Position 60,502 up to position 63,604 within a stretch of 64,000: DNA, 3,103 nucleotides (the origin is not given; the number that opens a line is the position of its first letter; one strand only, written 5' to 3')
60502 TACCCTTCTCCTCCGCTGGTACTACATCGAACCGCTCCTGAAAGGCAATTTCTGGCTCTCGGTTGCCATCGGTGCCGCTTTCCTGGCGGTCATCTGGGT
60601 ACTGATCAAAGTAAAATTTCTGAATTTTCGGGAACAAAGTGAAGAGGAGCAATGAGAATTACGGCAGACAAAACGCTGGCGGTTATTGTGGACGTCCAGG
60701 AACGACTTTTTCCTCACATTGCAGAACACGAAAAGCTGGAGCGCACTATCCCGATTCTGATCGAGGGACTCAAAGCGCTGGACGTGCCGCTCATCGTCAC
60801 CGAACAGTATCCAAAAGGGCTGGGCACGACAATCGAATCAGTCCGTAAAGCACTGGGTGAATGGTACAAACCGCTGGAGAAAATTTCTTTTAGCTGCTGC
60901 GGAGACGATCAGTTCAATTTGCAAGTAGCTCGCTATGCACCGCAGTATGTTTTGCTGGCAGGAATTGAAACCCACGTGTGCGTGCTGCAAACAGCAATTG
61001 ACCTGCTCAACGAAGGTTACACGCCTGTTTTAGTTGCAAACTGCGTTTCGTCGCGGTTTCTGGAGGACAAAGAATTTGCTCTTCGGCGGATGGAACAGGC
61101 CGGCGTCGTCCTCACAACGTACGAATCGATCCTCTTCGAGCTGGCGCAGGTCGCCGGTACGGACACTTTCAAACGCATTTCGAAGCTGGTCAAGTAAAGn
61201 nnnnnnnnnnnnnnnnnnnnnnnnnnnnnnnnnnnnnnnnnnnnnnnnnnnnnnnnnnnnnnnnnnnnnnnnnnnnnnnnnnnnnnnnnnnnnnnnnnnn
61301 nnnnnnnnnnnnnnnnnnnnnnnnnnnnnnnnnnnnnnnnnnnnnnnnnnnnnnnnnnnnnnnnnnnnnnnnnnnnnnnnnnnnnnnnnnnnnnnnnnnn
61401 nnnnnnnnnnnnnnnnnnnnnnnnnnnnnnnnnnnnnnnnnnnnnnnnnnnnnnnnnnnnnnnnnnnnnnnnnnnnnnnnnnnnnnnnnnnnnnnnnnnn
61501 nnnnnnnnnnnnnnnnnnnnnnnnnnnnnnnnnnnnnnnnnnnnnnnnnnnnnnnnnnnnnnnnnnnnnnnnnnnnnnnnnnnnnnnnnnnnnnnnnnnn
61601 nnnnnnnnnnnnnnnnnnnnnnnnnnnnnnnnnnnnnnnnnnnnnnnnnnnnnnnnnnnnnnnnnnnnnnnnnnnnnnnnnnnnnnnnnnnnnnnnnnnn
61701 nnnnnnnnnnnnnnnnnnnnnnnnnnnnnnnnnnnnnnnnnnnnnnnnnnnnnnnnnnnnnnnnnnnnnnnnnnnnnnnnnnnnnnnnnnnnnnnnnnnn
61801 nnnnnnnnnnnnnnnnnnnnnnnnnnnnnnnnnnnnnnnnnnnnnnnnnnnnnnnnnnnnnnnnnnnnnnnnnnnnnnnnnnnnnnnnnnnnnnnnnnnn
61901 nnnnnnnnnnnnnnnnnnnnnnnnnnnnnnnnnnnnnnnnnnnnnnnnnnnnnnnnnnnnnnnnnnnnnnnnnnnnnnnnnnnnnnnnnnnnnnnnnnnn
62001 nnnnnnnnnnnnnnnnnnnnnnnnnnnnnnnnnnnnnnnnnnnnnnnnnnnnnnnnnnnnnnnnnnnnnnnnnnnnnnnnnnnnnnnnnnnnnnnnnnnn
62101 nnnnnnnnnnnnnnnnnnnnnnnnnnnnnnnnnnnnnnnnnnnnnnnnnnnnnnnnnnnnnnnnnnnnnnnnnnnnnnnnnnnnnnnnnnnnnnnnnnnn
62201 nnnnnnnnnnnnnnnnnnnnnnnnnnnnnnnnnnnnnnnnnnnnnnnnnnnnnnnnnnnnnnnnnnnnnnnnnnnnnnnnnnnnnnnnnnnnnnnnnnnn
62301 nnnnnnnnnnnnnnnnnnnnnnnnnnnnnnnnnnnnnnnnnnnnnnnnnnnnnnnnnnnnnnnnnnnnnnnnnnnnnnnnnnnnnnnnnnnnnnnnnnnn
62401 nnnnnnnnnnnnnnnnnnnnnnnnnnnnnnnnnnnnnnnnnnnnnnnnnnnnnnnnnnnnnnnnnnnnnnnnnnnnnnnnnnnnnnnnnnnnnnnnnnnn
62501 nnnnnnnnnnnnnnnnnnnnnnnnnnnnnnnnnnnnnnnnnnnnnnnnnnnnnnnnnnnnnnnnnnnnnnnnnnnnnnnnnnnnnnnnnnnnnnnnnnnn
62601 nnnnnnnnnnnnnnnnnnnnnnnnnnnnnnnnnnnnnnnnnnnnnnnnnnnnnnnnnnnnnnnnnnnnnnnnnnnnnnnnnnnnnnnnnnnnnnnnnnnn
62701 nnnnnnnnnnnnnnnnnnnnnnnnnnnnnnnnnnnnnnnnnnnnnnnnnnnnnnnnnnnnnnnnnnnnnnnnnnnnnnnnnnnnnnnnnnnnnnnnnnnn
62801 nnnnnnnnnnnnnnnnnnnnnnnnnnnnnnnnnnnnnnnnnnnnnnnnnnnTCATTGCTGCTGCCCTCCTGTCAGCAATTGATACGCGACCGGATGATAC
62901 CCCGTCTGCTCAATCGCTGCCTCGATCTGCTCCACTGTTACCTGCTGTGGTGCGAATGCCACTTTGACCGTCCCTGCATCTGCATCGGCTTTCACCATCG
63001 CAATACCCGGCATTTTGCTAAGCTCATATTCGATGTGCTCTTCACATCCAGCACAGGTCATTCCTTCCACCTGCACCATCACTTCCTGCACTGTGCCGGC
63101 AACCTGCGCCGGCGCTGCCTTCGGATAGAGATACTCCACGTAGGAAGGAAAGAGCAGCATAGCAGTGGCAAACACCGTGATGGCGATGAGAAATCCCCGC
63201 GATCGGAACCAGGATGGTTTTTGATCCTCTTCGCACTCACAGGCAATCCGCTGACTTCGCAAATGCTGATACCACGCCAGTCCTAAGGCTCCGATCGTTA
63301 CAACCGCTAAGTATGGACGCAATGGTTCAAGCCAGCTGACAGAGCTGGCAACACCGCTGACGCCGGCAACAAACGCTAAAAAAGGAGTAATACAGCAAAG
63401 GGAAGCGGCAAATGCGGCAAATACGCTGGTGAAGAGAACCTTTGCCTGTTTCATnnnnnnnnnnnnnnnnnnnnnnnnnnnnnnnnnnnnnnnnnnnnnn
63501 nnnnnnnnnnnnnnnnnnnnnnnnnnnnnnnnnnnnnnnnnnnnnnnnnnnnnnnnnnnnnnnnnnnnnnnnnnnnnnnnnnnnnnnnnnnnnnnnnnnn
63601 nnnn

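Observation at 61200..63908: Mercury resistance operon with ArsR-type regulator, MerT-MerP fusion, and a 12-2-12 palindromic operator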

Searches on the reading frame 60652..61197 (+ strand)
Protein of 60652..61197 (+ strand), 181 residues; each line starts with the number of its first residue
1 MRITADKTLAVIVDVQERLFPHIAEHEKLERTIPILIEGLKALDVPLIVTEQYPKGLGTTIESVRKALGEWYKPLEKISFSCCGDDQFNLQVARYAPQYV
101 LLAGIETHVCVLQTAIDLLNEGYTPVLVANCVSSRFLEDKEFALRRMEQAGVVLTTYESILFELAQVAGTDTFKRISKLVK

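Call 3: search_protein_families(library=ncbifam, proteins=[window:60652-61197:+], max_evalue=0.01)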
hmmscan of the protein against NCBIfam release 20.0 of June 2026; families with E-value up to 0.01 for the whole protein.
window:60652-61197:+ (181 aa): 4 families
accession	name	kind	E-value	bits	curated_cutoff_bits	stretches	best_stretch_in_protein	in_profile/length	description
NF041461.1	C_hydro_YcaC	equivalog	1.9e-08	34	310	1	2-165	4-170/201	isochorismate family cysteine hydrolase YcaC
NF008517.0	PRK11440.1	equivalog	0.0013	18.7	195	0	87-145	111-169/188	hydrolase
NF050097.1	BiurAmidohydBiuH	equivalog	0.0013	18.2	370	1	98-155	152-209/221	biuret amidohydrolase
NF008623.0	PRK11609.1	equivalog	0.005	16.7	174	1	100-159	146-207/213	bifunctional nicotinamidase/pyrazinamidase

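Call 4: search_protein_families(library=pfam, proteins=[window:60652-61197:+], max_evalue=0.01)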
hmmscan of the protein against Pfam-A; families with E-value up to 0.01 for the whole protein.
window:60652-61197:+ (181 aa): 1 family
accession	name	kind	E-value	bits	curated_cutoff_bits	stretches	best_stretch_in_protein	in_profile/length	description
PF00857.26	Isochorismatase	-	5e-27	95.5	27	1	9-158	2-174/175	Isochorismatase domain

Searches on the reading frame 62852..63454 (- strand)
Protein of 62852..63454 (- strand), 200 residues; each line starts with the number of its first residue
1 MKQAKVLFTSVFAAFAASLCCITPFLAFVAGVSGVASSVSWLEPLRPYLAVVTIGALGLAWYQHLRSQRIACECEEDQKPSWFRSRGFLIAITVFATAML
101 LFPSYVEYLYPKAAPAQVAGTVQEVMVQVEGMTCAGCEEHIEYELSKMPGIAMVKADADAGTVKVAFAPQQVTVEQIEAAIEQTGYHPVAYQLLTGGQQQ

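Call 3: search_protein_families(library=ncbifam, proteins=[window:62852-63454:-], max_evalue=0.01)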
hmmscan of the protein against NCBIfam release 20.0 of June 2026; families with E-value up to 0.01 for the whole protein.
window:62852-63454:- (200 aa): 16 families
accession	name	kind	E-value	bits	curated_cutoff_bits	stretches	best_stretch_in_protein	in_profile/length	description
NF033556.1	MerTP_fusion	equivalog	4.4e-65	218.8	180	1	10-187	2-184/186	mercuric transport protein MerTP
NF033795.1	chaper_CopZ_Bs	exception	1e-16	60.8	91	1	125-187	2-64/66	copper chaperone CopZ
NF045683.1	MerT_CopZ_Se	exception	1.8e-14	53.8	375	2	9-103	18-114/235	MerT/CopZ fusion-like heavy metal transport selenoprotein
TIGR00003.1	TIGR00003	subfamily_domain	4.8e-13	49.1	62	1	126-187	3-64/66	copper ion binding protein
NF041115.1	UxxU_metal_bind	equivalog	7e-12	45.3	95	1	122-187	3-68/74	metal-binding (seleno)protein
NF033794.2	chaper_CopZ_Eh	exception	4.2e-11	42.8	95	1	127-187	4-64/68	copper chaperone CopZ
NF010314.2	PRK13751.2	equivalog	5.7e-09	36.1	150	1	5-110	9-116/116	mercuric ion transporter MerT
NF047957.1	CopZ_AFE_1862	equivalog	2.2e-08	34.4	85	1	127-187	3-60/62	CopZ family metallochaperone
NF010311.1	PRK13748.1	subfamily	2.7e-07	29.8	600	1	127-189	3-64/560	mercury(II) reductase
NF033781.1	chaper_CopP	exception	4.2e-07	30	112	1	125-187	2-63/65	copper-binding metallochaperone CopP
TIGR02052.1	MerP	equivalog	6.2e-07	29.9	92.55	1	117-187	17-87/92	mercury resistance system periplasmic binding protein MerP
NF033775.1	P_type_ZntA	exception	0.00025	19.5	1240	1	121-187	46-110/732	Zn(II)/Cd(II)/Pb(II) translocating P-type ATPase ZntA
NF047536.1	Cu_chaper_CsoZ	equivalog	0.0003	21.2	77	1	125-187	3-64/66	putative copper chaperone CsoZ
NF033560.1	merT_RC607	exception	0.0003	21.1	130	1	8-63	7-63/97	mercuric transport protein MerT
NF008262.1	PRK11033.1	equivalog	0.00046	18.8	1005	1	123-187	41-103/731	zinc/cadmium/mercury/lead-transporting ATPase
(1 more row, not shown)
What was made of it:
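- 62852..63454 (-): merTP: MerT membrane core (C20/C21 in TM1, C72/C74 in the cytoplasmic loop) fused to a C-terminal, predicted periplasmic MerP-like HMA domain (C134/C137). Call 3: NF033556 MerTP_fusion at 218.8 bits against a cutoff of 180.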

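Call 4: search_protein_families(library=pfam, proteins=[window:62852-63454:-], max_evalue=0.01)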
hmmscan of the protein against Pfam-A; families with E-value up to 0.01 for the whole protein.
window:62852-63454:- (200 aa): 2 families
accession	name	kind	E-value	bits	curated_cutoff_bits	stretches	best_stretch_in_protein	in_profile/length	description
PF00403.32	HMA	-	1.1e-16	61.3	24.8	1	127-187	2-62/62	Heavy-metal-associated domain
PF02411.20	MerT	-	6.9e-10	39.4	32.9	1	5-87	9-92/116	MerT mercuric transport protein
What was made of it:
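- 62852..63454 (-): Call 4: Pfam MerT plus HMA.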
